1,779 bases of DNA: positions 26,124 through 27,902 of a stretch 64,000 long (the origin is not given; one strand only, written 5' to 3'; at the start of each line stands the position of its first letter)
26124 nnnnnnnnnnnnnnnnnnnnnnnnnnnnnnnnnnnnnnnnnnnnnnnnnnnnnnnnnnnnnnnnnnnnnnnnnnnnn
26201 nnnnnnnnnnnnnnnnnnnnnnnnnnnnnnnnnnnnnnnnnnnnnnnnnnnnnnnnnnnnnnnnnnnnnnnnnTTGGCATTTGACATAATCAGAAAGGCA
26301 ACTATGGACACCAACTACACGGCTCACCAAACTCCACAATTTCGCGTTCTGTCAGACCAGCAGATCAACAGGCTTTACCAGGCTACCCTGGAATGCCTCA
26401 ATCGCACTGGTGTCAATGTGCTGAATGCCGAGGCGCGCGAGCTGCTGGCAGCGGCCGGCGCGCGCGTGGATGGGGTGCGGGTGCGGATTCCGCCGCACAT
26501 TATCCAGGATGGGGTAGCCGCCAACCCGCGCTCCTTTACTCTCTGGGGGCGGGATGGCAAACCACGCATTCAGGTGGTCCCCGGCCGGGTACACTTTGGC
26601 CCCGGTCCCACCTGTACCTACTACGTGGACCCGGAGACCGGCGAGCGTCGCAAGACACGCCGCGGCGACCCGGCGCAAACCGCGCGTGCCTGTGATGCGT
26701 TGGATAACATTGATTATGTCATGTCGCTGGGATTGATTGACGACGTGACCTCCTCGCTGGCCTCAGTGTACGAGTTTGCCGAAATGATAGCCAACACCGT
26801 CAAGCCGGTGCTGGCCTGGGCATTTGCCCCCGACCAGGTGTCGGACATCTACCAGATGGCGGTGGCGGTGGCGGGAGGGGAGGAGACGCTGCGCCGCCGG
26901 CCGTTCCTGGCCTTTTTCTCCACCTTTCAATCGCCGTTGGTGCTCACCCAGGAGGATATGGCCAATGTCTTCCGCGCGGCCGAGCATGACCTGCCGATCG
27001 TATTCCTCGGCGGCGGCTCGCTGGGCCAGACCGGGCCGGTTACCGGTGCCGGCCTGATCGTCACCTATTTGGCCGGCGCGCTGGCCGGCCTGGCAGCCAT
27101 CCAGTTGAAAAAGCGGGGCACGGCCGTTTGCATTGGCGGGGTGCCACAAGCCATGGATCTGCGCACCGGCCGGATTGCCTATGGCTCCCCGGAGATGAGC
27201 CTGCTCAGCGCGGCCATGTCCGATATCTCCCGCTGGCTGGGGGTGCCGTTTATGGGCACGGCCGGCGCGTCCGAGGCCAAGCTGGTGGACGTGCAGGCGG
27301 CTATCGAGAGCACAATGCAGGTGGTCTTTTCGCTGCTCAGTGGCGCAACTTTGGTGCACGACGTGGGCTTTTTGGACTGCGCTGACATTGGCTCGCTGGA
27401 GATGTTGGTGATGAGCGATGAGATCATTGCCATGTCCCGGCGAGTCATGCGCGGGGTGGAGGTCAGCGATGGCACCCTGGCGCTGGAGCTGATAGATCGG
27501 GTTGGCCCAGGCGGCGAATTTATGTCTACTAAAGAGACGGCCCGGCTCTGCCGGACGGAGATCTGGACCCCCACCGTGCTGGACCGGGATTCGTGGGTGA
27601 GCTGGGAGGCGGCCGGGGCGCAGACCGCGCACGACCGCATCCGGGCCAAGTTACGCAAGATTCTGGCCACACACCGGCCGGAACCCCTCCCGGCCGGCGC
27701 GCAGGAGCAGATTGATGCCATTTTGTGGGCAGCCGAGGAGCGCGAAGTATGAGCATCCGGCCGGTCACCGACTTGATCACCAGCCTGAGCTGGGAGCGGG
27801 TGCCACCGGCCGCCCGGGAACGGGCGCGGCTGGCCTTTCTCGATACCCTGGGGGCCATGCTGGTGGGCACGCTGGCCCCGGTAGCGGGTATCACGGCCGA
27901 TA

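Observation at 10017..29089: B12-dependent methyltransferase island with four non-Pyl MttB paralogues and a peptide/opine-type importer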

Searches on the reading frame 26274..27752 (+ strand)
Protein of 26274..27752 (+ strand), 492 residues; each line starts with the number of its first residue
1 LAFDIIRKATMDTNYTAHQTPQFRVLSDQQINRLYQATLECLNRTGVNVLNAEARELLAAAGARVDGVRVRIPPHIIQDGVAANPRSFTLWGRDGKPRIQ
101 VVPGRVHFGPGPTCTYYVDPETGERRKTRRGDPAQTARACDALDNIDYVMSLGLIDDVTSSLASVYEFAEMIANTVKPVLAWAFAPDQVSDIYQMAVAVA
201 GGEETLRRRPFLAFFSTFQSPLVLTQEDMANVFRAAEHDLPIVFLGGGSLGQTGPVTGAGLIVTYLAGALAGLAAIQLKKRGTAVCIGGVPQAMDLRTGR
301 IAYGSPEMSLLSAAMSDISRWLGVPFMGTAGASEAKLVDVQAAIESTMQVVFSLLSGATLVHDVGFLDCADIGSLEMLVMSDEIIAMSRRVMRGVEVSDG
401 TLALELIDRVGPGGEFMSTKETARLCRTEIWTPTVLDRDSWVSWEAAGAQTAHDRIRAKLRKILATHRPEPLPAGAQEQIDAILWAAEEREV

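Call 5: search_protein_families(library=pfam, proteins=[window:26274-27752:+])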
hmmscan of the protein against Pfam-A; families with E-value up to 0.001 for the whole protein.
window:26274-27752:+ (492 aa): 1 family
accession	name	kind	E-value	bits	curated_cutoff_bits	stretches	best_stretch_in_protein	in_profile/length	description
PF06253.16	MTTB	-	1.9e-82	277.3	25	1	13-482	21-490/500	Trimethylamine methyltransferase (MTTB)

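Call 9: search_protein_families(library=ncbifam, proteins=[window:26274-27752:+], max_evalue=0.001)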
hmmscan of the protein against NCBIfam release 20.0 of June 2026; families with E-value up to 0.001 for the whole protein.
window:26274-27752:+ (492 aa): 1 family
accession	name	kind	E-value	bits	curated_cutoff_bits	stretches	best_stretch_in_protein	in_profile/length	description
TIGR02369.2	trimeth_pyl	equivalog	1e-113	380.3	525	1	22-488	2-469/469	[trimethylamine--corrinoid protein] Co-methyltransferase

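Call 12: find_related_loci(query=window:26274-27752:+, collection=genome_contigs, flank=10000)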
Query window:26274-27752:+ (492 aa) in genome_contigs; peptide patterns used: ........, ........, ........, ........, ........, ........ (x = any residue, [..] = any of these).
90 stretches matched a pattern; 45 encode a relative of the query (tblastn E <= 1e-3); 44 distinct loci.
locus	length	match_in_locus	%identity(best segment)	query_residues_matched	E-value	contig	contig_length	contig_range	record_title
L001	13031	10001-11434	76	7-484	0e+0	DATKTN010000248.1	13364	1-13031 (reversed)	MAG TPA_asm: Anaerolineae bacterium isolate SMAG_U14082 k141_2180771, whole genome shotgun sequence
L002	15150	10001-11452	75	8-491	0e+0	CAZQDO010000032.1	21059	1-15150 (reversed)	MAG TPA_asm: uncultured Anaerolineae bacterium isolate binchicken_co338_52 genome assembly, contig: NODE_513_length_2105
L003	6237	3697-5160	75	4-491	0e+0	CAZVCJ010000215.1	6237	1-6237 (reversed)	MAG TPA_asm: uncultured Anaerolineae bacterium isolate SRP178699_co1_610 genome assembly, contig: NODE_18344_length_6237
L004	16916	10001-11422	77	11-484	0e+0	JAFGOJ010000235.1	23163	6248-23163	MAG: Anaerolineae bacterium isolate Zod_Metabat.614 k87_3446257, whole genome shotgun sequence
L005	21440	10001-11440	72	11-490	0e+0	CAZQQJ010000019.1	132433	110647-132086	MAG TPA_asm: uncultured Anaerolinea sp. isolate SRP278314_co2_69 genome assembly, contig: NODE_217_length_132433_cov_38.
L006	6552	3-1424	74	17-490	0e+0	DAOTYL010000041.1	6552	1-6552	MAG TPA_asm: Anaerolineae bacterium isolate H24_340 k119_1228701, whole genome shotgun sequence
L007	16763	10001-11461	71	5-491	0e+0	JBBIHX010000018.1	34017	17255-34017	MAG: Caldilineae bacterium isolate BR1S70218_bin_124 NODE_1470_length_34017_cov_10.462458, whole genome shotgun sequence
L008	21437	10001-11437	73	6-484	0e+0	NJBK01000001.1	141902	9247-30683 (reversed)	MAG: Chloroflexi bacterium B3_Chlor 51, whole genome shotgun sequence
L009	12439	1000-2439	74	11-490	0e+0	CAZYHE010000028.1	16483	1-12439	MAG TPA_asm: uncultured Anaerolineales bacterium isolate SRP272421_co2_624 genome assembly, contig: NODE_10953_length_16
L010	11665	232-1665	72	11-488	0e+0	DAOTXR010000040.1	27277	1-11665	MAG TPA_asm: Anaerolineae bacterium isolate H21_271 k133_601788, whole genome shotgun sequence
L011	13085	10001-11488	71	4-491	0e+0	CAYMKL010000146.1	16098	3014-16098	MAG TPA_asm: uncultured Anaerolineae bacterium isolate SRP167671_co1_184 genome assembly, contig: NODE_4239_length_16098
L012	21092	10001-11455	72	7-491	0e+0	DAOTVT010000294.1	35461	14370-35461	MAG TPA_asm: Anaerolineae bacterium isolate H111_75 k127_2062236, whole genome shotgun sequence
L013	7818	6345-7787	74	11-491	0e+0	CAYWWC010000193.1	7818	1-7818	MAG TPA_asm: uncultured Anaerolineae bacterium isolate SRP077602_co7_465 genome assembly, contig: NODE_39418_length_7818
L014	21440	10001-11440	74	11-490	0e+0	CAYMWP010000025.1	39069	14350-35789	MAG TPA_asm: uncultured Anaerolineales bacterium isolate binchicken_co334_151 genome assembly, contig: NODE_1616_length_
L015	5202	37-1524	69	11-490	0e+0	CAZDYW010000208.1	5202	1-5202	MAG TPA_asm: uncultured Anaerolineales bacterium isolate binchicken_co15_170 genome assembly, contig: NODE_15795_length_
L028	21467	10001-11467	57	3-491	0e+0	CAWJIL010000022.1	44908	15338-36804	MAG: uncultured delta proteobacterium isolate MFD03804.bin.1.170 genome assembly, contig: contig_89184, whole genome sho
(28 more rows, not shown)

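Call 32: search_protein_families(library=pfam, proteins=[L014:7535-8569:+, L014:14386-17157:+, L028:11511-12296:+, L008:7693-8379:+, L002:4409-5716:+, L002:5640-7088:+, L014:1709-2674:+, L014:393-1706:+, L014:17154-18065:+, L011:970-2811:+], max_evalue=0.0001)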
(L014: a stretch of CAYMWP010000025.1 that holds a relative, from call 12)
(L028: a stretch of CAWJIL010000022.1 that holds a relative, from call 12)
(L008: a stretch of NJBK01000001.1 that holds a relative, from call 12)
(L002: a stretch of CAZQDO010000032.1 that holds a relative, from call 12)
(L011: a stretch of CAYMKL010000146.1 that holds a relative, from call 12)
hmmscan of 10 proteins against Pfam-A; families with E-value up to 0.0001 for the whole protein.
L014:7535-8569:+ (344 aa): 4 families
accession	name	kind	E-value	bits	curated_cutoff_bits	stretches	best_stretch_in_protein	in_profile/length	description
PF08240.17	ADH_N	-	2.5e-32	111.6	23.5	1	26-136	1-104/104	Alcohol dehydrogenase GroES-like domain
PF00107.32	ADH_zinc_N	-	3.5e-26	92.1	31.8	1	175-302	1-127/129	Zinc-binding dehydrogenase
PF16912.11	Glu_dehyd_C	-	1.9e-07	31.2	34.9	1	166-321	32-193/211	Glucose dehydrogenase C-terminus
PF13602.12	ADH_zinc_N_2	-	5.5e-06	27.8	27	1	213-333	6-125/134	Zinc-binding dehydrogenase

L014:14386-17157:+ (923 aa): 5 families
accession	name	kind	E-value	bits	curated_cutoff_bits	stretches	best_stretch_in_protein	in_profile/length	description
PF02738.23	MoCoBD_1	-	3.7e-69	233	27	1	315-551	8-244/244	Molybdopterin cofactor-binding domain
PF20256.3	MoCoBD_2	-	6.9e-61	206.7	27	1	583-858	10-283/283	Molybdopterin cofactor-binding domain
PF01799.25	Fer2_2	-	1.4e-31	108.8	30.3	1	75-148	1-75/75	[2Fe-2S] binding domain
PF01315.27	Ald_Xan_dh_C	-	3.5e-25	88.9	31.3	1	186-294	1-110/110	Aldehyde oxidase and xanthine dehydrogenase, a/b hammerhead domain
PF00111.32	Fer2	-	3.9e-07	30.4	21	1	7-59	2-53/77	2Fe-2S iron-sulfur cluster binding domain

L028:11511-12296:+ (261 aa): 1 family
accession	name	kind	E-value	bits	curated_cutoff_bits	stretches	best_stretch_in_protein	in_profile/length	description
PF01177.27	Asp_Glu_race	-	5.8e-06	26.7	31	0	60-115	145-201/211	Asp/Glu/Hydantoin racemase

L008:7693-8379:+ (228 aa): 1 family
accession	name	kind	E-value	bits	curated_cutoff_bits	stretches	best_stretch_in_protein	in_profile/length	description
PF00117.34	GATase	-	3.7e-14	53.3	22.8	1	54-223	33-187/190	Glutamine amidotransferase class-I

L002:4409-5716:+ (435 aa): 2 families
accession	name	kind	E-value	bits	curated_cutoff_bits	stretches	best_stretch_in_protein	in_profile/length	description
PF07690.21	MFS_1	-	9.4e-38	130.4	33.4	2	51-284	3-235/347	Major Facilitator Superfamily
PF12832.13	MFS_1_like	-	6.8e-12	45.6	25.2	1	47-201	215-371/373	MFS_1 like family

L002:5640-7088:+ (482 aa): 0 families

L014:1709-2674:+ (321 aa): 1 family
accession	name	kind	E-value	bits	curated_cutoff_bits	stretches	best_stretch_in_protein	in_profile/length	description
PF00291.31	PALP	-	2.2e-71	241.1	35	1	21-303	3-295/295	Pyridoxal-phosphate dependent enzyme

L014:393-1706:+ (437 aa): 0 families

L014:17154-18065:+ (303 aa): 2 families
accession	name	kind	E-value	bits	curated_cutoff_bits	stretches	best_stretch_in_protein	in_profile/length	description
PF00941.27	FAD_binding_5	-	1.7e-34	119.5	27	1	4-171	3-167/170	FAD binding domain in molybdopterin dehydrogenase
PF03450.22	CO_deh_flav_C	-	6.1e-18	65.3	25.5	1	187-284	7-101/102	CO dehydrogenase flavoprotein C-terminal domain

L011:970-2811:+ (613 aa): 2 families
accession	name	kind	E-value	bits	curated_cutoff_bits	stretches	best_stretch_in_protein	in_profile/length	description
PF01314.23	AFOR_C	-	3.8e-93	313.1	27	1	231-606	12-385/385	Aldehyde ferredoxin oxidoreductase, domains 2 & 3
PF02730.20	AFOR_N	-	5.3e-64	216.1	29.8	1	9-207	2-196/199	Aldehyde ferredoxin oxidoreductase, N-terminal domain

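Call 74: search_solved_structures(query=L014:14386-17157:+, max_evalue=1e-30, show_alignments=0)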
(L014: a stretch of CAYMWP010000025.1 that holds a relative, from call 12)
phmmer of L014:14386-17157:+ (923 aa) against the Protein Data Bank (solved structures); distinct sequences matched with E-value up to 1e-30: 54.
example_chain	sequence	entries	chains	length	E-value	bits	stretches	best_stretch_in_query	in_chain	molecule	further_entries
1dgj_A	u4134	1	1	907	8e-123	414.7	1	5-723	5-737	ALDEHYDE OXIDOREDUCTASE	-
1sij_A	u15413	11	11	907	7.9e-121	408.1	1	6-704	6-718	Aldehyde oxidoreductase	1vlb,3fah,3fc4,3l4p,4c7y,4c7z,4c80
1rm6_A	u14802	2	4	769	7.6e-91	308.9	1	172-913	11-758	4-hydroxybenzoyl-CoA reductase alpha subunit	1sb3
1fo4_A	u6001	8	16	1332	5.9e-83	282.8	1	181-701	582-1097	XANTHINE DEHYDROGENASE | Xanthine dehydrogenase/oxidase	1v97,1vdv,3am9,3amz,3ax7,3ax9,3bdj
3una_A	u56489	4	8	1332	6e-83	282.8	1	181-701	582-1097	Xanthine dehydrogenase/oxidase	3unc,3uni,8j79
1n5x_A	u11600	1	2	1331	6e-83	282.8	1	181-701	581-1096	Xanthine Dehydrogenase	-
28mb_A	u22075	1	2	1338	2.8e-82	280.5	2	169-702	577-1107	Aldehyde oxidase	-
3zyv_A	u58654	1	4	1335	7.1e-82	279.2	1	169-701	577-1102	AOX3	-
2ckj_A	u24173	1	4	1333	2.6e-81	277.3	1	183-701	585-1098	XANTHINE OXIDOREDUCTASE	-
4uhw_A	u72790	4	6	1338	2.7e-81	277.3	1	169-702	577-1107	ALDEHYDE OXIDASE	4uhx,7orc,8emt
4yrw_A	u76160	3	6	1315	2.8e-81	277.2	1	183-701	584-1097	Xanthine dehydrogenase/oxidase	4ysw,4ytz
2e3t_A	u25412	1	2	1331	3e-81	277.1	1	183-701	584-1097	Xanthine dehydrogenase/oxidase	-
6adj_A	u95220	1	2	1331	3e-81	277.1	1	183-701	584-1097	Xanthine dehydrogenase/oxidase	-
6abu_A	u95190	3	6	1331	3e-81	277.1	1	183-701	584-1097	Xanthine dehydrogenase/oxidase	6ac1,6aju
3an1_A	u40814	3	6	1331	3e-81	277.1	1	183-701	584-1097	Xanthine dehydrogenase/oxidase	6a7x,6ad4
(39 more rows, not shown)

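Call 78: search_protein_families(library=pfam, proteins=[L011:3961-5439:+], max_evalue=0.01)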
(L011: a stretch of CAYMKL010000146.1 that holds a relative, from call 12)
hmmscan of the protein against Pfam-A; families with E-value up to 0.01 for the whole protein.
L011:3961-5439:+ (493 aa): 0 families

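Call 84: search_protein_families(library=pfam, proteins=[L028:13861-15123:+, L028:15194-16225:+, L028:16961-18532:+, L028:19622-20371:-, L028:3331-4560:-, L028:4557-5450:-, L028:6671-7894:-, L028:8944-9381:+, L028:718-1869:-, L028:1942-3159:-], max_evalue=0.001)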
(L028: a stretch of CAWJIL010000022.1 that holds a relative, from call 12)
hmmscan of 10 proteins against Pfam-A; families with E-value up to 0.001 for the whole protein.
L028:13861-15123:+ (420 aa): 2 families
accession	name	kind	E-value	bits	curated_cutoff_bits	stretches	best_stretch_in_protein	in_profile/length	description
PF00155.27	Aminotran_1_2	-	1.1e-68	232.5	19.7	1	63-407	1-360/361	Aminotransferase class I and II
PF00266.25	Aminotran_5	-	0.00057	19.4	21.5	0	140-237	82-181/371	Aminotransferase class-V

L028:15194-16225:+ (343 aa): 6 families
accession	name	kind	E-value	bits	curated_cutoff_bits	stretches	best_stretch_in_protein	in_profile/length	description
PF08240.17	ADH_N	-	2.2e-26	92.6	23.5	1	26-133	3-100/104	Alcohol dehydrogenase GroES-like domain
PF00107.32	ADH_zinc_N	-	5.5e-25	88.2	31.8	1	174-301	1-126/129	Zinc-binding dehydrogenase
PF16912.11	Glu_dehyd_C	-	1.3e-10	41.6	34.9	1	154-328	21-201/211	Glucose dehydrogenase C-terminus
PF01262.27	AlaDh_PNT_C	-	0.00011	22.1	23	1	166-220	30-86/214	Alanine dehydrogenase/PNT, C-terminal domain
PF00890.30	FAD_binding_2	-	0.00013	21.8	20.4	1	166-222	1-58/414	FAD binding domain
PF13602.12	ADH_zinc_N_2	-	0.00096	20.5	27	0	208-338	2-134/134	Zinc-binding dehydrogenase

L028:16961-18532:+ (523 aa): 4 families
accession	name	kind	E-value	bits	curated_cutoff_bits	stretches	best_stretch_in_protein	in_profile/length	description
PF00977.27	His_biosynth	-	3.3e-45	154.7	23.6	1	218-506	1-227/228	Histidine biosynthesis protein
PF00117.34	GATase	-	3e-20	73.1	22.8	1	4-197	2-187/190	Glutamine amidotransferase class-I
PF01174.25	SNO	-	4.9e-10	40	27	1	10-197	6-183/188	SNO glutamine amidotransferase family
PF07685.20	GATase_3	-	0.0006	19.9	27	1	24-103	25-113/196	CobB/CobQ-like glutamine amidotransferase domain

L028:19622-20371:- (249 aa): 1 family
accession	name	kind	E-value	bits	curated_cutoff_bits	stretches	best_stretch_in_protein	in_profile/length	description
PF00753.33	Lactamase_B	-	1.3e-10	42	22.7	1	34-186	5-148/196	Metallo-beta-lactamase superfamily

L028:3331-4560:- (409 aa): 7 families
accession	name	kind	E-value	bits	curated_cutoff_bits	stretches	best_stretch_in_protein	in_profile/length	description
PF13740.12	ACT_6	-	3.3e-12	46.6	23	2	9-77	4-70/76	ACT domain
PF00702.32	Hydrolase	-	3.9e-11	44.2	26.4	1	233-356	69-181/191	haloacid dehalogenase-like hydrolase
PF12710.13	HAD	-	1.2e-08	36.1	27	1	246-356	62-182/189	haloacid dehalogenase-like hydrolase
PF01842.31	ACT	-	1.4e-08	34.8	27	0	17-65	10-61/66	ACT domain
PF13291.12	ACT_4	-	9.2e-06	26.7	27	0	101-146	9-56/80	ACT domain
PF06888.18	Put_Phosphatase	-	7.4e-05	22.7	27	1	193-355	2-178/234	Putative Phosphatase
PF13419.12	HAD_2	-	0.00064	20.3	23.8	0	256-360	72-166/178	Haloacid dehalogenase-like hydrolase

L028:4557-5450:- (297 aa): 0 families

L028:6671-7894:- (407 aa): 1 family
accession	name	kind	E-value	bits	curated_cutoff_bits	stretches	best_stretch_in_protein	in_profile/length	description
PF00155.27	Aminotran_1_2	-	7.9e-39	134.3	19.7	1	35-402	2-361/361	Aminotransferase class I and II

L028:8944-9381:+ (145 aa): 1 family
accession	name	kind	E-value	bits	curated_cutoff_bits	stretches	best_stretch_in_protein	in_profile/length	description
PF00582.32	Usp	-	3.4e-15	57.3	24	1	12-140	4-140/141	Universal stress protein family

L028:718-1869:- (383 aa): 5 families
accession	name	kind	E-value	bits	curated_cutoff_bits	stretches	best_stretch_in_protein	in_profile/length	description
PF00441.29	Acyl-CoA_dh_1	-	4.4e-28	98.8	22.4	1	228-376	1-147/150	Acyl-CoA dehydrogenase, C-terminal domain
PF02771.21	Acyl-CoA_dh_N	-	2.9e-24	86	22.9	1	7-118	2-113/113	Acyl-CoA dehydrogenase, N-terminal domain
PF02770.24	Acyl-CoA_dh_M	-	5.4e-13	49.4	33.3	1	123-209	2-88/97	Acyl-CoA dehydrogenase, middle domain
PF08028.16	Acyl-CoA_dh_2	-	3.8e-05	24.4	22.7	1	244-350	2-116/134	Acyl-CoA dehydrogenase, C-terminal domain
PF22924.1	ACOX_C_alpha1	-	0.00014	22.1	27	0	305-360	95-150/169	Acyl-CoA oxidase, C-alpha1 domain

L028:1942-3159:- (405 aa): 3 families
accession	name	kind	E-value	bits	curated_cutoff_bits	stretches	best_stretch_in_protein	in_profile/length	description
PF00441.29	Acyl-CoA_dh_1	-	2e-24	86.9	22.4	1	236-392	1-150/150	Acyl-CoA dehydrogenase, C-terminal domain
PF02770.24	Acyl-CoA_dh_M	-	1.1e-21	77.2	33.3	1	130-224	1-97/97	Acyl-CoA dehydrogenase, middle domain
PF02771.21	Acyl-CoA_dh_N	-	2.7e-18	66.8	22.9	1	6-125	1-112/113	Acyl-CoA dehydrogenase, N-terminal domain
